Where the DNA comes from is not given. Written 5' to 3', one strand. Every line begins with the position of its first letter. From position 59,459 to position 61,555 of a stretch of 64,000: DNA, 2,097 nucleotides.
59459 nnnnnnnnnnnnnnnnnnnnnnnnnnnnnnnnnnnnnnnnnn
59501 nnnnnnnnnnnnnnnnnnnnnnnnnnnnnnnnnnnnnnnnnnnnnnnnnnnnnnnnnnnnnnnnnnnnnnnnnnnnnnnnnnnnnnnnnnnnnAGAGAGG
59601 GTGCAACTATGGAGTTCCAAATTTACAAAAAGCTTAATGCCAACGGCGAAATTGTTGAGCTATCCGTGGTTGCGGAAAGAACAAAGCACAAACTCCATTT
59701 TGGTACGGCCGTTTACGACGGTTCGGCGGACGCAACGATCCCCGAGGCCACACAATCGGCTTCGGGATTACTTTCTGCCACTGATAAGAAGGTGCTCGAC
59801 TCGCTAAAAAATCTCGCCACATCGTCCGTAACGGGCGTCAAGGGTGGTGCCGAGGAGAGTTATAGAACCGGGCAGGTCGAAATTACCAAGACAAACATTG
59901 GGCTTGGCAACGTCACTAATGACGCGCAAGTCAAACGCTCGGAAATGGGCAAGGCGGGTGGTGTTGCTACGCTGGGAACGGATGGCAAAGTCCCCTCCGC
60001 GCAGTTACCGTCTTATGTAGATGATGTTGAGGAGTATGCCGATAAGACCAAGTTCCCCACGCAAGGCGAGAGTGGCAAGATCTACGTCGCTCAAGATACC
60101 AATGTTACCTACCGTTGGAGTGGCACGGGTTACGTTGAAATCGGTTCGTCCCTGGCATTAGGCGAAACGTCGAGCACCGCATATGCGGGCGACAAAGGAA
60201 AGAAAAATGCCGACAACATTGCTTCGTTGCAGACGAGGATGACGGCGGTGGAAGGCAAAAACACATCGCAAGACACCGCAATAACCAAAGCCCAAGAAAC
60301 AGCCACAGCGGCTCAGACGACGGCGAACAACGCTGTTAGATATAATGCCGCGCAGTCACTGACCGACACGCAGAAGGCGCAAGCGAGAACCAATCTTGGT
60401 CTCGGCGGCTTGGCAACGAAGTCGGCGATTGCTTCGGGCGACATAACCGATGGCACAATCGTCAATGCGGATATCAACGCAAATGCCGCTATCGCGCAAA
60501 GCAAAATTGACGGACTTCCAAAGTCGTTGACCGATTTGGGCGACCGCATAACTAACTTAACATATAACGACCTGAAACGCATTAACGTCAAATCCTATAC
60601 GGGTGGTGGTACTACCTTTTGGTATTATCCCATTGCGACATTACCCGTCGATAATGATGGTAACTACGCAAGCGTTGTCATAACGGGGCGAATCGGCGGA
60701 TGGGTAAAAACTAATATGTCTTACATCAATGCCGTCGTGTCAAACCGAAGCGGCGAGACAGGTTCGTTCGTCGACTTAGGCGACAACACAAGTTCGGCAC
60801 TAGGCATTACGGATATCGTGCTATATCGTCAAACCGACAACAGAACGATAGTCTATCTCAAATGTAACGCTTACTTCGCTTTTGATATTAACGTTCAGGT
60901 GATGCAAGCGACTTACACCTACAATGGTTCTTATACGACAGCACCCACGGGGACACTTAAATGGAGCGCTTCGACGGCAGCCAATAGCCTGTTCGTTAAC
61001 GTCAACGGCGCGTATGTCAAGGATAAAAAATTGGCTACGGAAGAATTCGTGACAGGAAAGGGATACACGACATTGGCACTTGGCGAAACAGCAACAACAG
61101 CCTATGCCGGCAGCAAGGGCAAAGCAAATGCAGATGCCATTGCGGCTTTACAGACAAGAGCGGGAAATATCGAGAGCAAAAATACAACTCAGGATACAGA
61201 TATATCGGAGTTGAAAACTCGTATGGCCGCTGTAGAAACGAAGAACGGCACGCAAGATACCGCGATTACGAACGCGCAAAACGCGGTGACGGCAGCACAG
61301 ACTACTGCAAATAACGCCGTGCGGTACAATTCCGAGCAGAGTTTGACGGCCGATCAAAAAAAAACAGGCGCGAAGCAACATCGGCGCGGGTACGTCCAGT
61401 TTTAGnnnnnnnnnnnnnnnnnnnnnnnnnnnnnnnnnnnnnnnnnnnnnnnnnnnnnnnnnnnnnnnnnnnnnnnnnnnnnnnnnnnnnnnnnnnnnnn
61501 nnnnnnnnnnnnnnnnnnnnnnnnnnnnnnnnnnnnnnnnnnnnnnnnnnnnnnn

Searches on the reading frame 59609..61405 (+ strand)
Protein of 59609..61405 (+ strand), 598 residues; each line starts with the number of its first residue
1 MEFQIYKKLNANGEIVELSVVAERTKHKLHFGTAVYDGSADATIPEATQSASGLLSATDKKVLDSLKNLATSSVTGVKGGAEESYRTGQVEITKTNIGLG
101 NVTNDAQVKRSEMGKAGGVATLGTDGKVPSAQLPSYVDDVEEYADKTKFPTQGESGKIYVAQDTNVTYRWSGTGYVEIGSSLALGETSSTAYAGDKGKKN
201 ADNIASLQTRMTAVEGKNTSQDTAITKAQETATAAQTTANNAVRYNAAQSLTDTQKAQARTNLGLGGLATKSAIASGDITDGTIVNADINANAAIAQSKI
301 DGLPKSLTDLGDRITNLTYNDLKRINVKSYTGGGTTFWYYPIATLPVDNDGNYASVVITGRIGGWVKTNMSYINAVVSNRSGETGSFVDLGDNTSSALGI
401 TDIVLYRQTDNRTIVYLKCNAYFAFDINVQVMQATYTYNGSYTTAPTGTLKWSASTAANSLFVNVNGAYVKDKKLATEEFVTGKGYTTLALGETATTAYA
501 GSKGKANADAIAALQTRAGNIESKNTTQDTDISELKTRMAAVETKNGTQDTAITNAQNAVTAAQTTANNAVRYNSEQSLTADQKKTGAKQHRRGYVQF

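Call 61: search_protein_families(library=phrogs, proteins=[window:59609-61405:+], max_evalue=0.00001)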
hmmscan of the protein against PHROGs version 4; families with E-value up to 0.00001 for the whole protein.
window:59609-61405:+ (598 aa): 6 families
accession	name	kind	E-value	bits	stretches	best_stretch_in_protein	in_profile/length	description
phrog_38707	-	unknown function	3.4e-21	76.5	1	105-285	433-617/675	-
phrog_15439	-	other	1.2e-17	65.8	1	110-179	39-108/290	peptidase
phrog_2952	-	tail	4.5e-11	43.4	1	85-244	181-340/488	minor tail protein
phrog_3018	-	head and packaging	1.1e-09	38.9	1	124-181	39-96/341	head decoration protein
phrog_14959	-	unknown function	4.3e-08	31.5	1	150-279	199-315/2494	-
phrog_4896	-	other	1.5e-07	32.2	1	505-566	209-270/291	glycerophosphoryl diester phosphodiesterase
